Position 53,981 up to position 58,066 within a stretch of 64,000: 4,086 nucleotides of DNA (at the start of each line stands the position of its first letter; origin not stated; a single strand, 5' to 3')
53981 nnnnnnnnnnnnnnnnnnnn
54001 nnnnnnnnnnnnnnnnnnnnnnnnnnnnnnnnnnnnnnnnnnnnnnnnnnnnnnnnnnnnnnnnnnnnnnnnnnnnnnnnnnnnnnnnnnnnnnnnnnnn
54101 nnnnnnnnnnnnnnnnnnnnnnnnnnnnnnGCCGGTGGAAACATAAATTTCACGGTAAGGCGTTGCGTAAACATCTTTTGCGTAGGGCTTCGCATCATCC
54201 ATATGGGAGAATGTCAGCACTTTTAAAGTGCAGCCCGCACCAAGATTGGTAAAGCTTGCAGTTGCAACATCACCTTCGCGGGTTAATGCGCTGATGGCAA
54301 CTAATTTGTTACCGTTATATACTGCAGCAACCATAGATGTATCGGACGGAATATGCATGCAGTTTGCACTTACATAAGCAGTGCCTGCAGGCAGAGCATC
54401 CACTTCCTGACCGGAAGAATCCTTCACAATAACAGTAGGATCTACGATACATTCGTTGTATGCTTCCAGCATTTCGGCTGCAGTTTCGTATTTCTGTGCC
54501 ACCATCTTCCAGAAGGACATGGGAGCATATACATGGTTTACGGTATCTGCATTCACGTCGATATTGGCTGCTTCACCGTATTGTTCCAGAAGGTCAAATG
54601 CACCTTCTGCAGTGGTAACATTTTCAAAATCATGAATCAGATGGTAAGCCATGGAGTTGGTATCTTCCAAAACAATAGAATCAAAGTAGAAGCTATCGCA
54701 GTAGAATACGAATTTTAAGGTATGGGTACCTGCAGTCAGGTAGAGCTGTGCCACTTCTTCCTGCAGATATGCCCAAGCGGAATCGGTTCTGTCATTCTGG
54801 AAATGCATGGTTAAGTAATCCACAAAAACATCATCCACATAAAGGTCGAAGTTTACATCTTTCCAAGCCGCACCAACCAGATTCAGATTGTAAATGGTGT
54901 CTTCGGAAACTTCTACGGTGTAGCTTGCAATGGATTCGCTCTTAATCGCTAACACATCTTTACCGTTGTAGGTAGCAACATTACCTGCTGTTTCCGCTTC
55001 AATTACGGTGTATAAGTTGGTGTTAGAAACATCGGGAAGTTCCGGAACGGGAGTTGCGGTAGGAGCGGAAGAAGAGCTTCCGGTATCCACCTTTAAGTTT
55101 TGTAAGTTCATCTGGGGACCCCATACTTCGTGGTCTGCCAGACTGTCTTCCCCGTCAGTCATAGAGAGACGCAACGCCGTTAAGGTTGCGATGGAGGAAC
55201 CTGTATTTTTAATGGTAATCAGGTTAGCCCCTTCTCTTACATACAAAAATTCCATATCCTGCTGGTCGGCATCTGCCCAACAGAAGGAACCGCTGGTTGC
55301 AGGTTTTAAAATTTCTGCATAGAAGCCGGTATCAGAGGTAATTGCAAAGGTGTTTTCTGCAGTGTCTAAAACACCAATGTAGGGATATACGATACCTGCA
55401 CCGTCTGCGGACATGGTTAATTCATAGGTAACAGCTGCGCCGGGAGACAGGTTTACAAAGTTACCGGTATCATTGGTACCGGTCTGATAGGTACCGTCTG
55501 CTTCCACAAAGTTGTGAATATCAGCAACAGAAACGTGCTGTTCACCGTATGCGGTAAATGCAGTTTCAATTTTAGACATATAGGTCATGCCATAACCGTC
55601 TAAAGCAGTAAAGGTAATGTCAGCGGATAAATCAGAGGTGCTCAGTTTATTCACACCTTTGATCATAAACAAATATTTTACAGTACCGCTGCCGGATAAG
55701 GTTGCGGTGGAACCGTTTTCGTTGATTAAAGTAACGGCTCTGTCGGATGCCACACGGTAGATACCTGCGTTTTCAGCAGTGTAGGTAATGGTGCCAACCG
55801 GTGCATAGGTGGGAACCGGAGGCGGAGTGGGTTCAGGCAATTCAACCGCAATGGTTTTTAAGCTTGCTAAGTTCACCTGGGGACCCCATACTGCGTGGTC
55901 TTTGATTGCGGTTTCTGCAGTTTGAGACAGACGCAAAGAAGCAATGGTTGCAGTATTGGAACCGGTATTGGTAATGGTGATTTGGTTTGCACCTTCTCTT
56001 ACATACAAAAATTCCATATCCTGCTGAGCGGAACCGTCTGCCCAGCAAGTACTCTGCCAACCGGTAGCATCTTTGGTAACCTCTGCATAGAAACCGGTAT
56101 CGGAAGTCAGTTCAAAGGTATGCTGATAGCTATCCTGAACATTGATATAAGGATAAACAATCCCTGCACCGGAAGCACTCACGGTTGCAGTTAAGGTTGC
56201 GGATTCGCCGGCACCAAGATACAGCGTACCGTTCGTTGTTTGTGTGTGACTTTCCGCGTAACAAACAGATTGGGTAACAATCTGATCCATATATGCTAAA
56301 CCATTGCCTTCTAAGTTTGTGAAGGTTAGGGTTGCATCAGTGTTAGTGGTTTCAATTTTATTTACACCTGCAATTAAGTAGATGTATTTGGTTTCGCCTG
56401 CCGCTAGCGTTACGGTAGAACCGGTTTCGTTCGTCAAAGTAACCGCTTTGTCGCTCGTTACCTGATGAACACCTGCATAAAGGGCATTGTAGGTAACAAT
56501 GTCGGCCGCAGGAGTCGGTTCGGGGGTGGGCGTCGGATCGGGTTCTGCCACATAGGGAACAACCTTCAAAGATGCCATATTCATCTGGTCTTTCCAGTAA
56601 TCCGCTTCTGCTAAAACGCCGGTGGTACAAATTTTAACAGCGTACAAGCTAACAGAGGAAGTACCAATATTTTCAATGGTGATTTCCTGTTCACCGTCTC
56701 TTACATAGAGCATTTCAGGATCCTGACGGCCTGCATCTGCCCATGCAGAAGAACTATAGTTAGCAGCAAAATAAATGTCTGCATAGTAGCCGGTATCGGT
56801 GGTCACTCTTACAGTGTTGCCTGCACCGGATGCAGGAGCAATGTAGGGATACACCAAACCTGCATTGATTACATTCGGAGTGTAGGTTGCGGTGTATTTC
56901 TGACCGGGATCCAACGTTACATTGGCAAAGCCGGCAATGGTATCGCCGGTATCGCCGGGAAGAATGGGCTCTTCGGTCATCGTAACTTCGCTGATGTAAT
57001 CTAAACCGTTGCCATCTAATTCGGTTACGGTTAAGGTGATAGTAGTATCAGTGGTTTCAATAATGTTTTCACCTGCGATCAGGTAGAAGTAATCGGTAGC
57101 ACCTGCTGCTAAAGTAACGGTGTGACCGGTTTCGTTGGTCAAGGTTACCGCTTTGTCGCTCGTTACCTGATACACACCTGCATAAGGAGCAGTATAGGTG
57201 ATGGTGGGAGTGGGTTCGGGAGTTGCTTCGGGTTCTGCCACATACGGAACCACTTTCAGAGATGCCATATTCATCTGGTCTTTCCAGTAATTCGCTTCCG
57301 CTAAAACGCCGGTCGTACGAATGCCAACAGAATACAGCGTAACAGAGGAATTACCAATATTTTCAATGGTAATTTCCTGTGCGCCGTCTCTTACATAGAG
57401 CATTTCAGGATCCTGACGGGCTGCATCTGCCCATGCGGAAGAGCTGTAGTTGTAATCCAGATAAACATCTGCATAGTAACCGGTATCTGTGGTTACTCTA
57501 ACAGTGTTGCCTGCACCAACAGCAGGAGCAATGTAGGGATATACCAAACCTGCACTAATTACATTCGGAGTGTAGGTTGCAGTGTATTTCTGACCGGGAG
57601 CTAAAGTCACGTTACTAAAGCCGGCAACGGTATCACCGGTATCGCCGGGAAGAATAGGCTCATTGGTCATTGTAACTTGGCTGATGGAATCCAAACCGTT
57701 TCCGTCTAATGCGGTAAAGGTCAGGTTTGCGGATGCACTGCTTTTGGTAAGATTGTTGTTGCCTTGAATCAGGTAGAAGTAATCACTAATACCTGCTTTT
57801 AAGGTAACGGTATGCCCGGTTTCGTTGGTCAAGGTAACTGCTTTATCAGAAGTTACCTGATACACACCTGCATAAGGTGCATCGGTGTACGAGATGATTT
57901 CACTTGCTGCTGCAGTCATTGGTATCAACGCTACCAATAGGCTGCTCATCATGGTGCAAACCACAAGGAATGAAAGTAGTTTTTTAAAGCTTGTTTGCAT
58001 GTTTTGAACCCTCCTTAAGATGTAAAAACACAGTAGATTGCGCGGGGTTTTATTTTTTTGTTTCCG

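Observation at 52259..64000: Three tandem giant paralogs share a beta-helix 'business end' but carry swapped N-terminal CBM-like arrays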

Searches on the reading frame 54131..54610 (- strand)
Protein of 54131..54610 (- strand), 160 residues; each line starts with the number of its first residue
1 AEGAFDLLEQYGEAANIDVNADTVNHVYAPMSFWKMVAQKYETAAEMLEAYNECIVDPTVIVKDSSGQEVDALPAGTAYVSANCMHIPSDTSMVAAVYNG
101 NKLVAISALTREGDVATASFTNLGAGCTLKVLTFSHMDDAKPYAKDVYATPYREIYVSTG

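Call 26: search_protein_families(library=pfam, proteins=[window:54131-54595:-], max_evalue=10)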
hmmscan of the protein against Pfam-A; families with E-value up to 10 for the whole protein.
seq(155 aa): 0 families

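Call 78: search_solved_structures(query=window:54131-54610:-, max_evalue=10)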
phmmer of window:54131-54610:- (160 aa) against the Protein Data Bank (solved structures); distinct sequences matched with E-value up to 10: 1.
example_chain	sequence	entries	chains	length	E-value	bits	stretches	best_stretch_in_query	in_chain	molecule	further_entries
2xgf_A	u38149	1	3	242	0.57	13.7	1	50-136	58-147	LONG TAIL FIBER PROTEIN P37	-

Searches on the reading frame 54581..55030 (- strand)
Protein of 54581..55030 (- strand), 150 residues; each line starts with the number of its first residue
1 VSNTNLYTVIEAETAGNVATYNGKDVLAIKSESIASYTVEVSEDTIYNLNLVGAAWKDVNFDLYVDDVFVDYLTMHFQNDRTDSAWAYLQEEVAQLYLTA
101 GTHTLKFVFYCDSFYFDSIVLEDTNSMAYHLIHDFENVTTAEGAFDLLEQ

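Call 26: search_protein_families(library=pfam, proteins=[window:54581-55030:-], max_evalue=10)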
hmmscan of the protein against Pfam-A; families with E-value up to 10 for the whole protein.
seq(150 aa): 1 family
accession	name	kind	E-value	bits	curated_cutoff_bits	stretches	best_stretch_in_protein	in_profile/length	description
PF03422.21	CBM_6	-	0.00016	22.4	28.9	1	13-120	14-122/125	Carbohydrate binding module (family 6)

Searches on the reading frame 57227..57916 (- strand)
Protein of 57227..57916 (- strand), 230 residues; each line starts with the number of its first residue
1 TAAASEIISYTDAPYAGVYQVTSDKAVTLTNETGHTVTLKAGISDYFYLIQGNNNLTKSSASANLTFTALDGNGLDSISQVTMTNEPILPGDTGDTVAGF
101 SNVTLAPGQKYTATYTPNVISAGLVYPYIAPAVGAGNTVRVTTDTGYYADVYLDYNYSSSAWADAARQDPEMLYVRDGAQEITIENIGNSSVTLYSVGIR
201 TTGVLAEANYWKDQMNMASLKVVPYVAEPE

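Call 26: search_protein_families(library=pfam, proteins=[window:57227-57916:-], max_evalue=10)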
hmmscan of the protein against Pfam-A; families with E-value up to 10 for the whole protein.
seq(230 aa): 1 family
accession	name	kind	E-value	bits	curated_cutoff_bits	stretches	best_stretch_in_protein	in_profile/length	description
PF22768.1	SPP1_Dit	-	0.023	15.4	25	1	25-68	51-94/97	Siphovirus-type tail component, C-terminal domain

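Call 28: find_homologous_proteins(query=A1, max_evalue=0.001)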
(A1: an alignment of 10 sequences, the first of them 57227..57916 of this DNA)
Query A1 (10 sequences) (230 aa, profile of the alignment): 8 proteins with E <= 0.001 among 4757 candidates.
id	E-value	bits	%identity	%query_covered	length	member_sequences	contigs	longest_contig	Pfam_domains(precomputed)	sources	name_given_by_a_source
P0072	6.9e-28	116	51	88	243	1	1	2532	-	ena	-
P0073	8.3e-21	92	38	85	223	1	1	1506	-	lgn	-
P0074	5.7e-17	80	56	65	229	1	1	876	-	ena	-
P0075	8.7e-16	76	27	33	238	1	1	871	-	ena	-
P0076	1.2e-15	76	75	3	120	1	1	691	-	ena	-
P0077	8.8e-13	66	59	56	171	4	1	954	-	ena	-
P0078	1.0e-9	56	74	43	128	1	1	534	-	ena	-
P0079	3.2e-7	48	73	33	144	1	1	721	-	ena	-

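Call 40: predict_structure(alignment_id=A2)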
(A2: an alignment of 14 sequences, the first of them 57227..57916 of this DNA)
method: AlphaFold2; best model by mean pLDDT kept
length: 230 residues; sequences in the alignment: 14
mean_pLDDT: 84.3   pTM: 0.83
mean pLDDT of the five models: 84.3, 77.7, 77.0, 74.8, 71.5
residues with pLDDT >= 90: 84; 70-90: 116; 50-70: 27; < 50: 3
segments of 3 or more residues with pLDDT < 50: none
pLDDT, mean of each block of 10 residues (from residue 1): 69 88 95 89 94 90 91 85 63 81 93 88 87 87 93 75 83 88 94 89 72 75 72
secondary structure, 60 per line:
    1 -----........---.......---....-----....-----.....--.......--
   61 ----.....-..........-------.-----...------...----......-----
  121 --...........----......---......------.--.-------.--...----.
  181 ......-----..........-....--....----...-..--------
elements in order: E6-13 E17-23 E27-30 E36-39 E45-49 E52-58 E65-69 H71-80 E94-96 E103-105 E110-115 E123-133 E138-143 E147-152 E173-175 E180-186 E192-201 H203-206 H209-212

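Call 46: fold_search(model_id=the predicted structure, library=pdb)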
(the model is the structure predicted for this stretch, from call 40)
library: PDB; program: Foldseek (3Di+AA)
matches with E <= 10: 1591; with E <= 0.001: 6
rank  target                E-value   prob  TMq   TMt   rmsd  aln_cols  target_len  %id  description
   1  7kwb_A                1.4e-04  0.99  0.31  0.21   9.3       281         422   13  Surface glycan-binding protein B from Bacteroides thetaiotaomicron (released 2021-02-17)
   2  3smh_F                6.0e-04  0.25  0.14  0.10  19.4       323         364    8  Crystal structure of major peanut allergen Ara h 1 (released 2012-02-15)
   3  5x7o_A                6.3e-04  0.99  0.29  0.07  14.6       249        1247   14  Crystal structure of Paenibacillus sp. 598K alpha-1,6-glucosyltransferase (released 2017-07-26)
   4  6v7j_B                8.7e-04  0.21  0.13  0.10  20.8       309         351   10  The C2221 crystal form of canavalin at 173 K (released 2020-02-19)
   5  6vls_A                9.2e-04  0.95  0.25  0.08  18.6       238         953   13  Structure of C-terminal fragment of Vip3A toxin (released 2020-07-22)
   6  1uw8                  9.7e-04  0.30  0.14  0.10  19.3       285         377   11  CRYSTAL STRUCTURE OF OXALATE DECARBOXYLASE (released 2004-02-19)
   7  5a59_A                1.0e-03  0.93  0.24  0.07  16.9       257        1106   11  The structure of GH101 E796Q mutant from Streptococcus pneumoniae TIGR4 in complex with T-antigen (released 2015-09-02)
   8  5iku                  1.2e-03  0.85  0.22  0.21  15.3       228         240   11  Crystal structure of the Hathewaya histolytica ColG tandem collagen-binding domain s3as3b in the presence of calcium at  (released 2017-03-15)
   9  3smh_C                1.2e-03  0.25  0.14  0.10  19.7       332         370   10  Crystal structure of major peanut allergen Ara h 1 (released 2012-02-15)
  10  3rns                  1.3e-03  0.89  0.19  0.21  15.8       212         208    8  Cupin 2 conserved barrel domain protein from Leptotrichia buccalis (released 2011-05-11)
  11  4zmh_A                1.4e-03  0.97  0.30  0.09  16.3       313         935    9  Crystal structure of a five-domain GH115 alpha-Glucuronidase from the Marine Bacterium Saccharophagus degradans 2-40T (released 2016-05-04)
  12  4d8m                  1.6e-03  0.98  0.31  0.14  18.8       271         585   11  Crystal structure of Bacillus thuringiensis Cry5B nematocidal toxin (released 2012-12-19)
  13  8hhe_B                1.6e-03  0.98  0.30  0.12  18.5       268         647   12  Crystal structure of Cry5B from Bacillus thuringiensis at 4.5 A resolution (released 2022-12-07)
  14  4zmh_B                1.6e-03  0.97  0.31  0.09  16.6       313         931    8  Crystal structure of a five-domain GH115 alpha-Glucuronidase from the Marine Bacterium Saccharophagus degradans 2-40T (released 2016-05-04)
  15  6v7j_A                1.8e-03  0.23  0.15  0.11  20.7       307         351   10  The C2221 crystal form of canavalin at 173 K (released 2020-02-19)
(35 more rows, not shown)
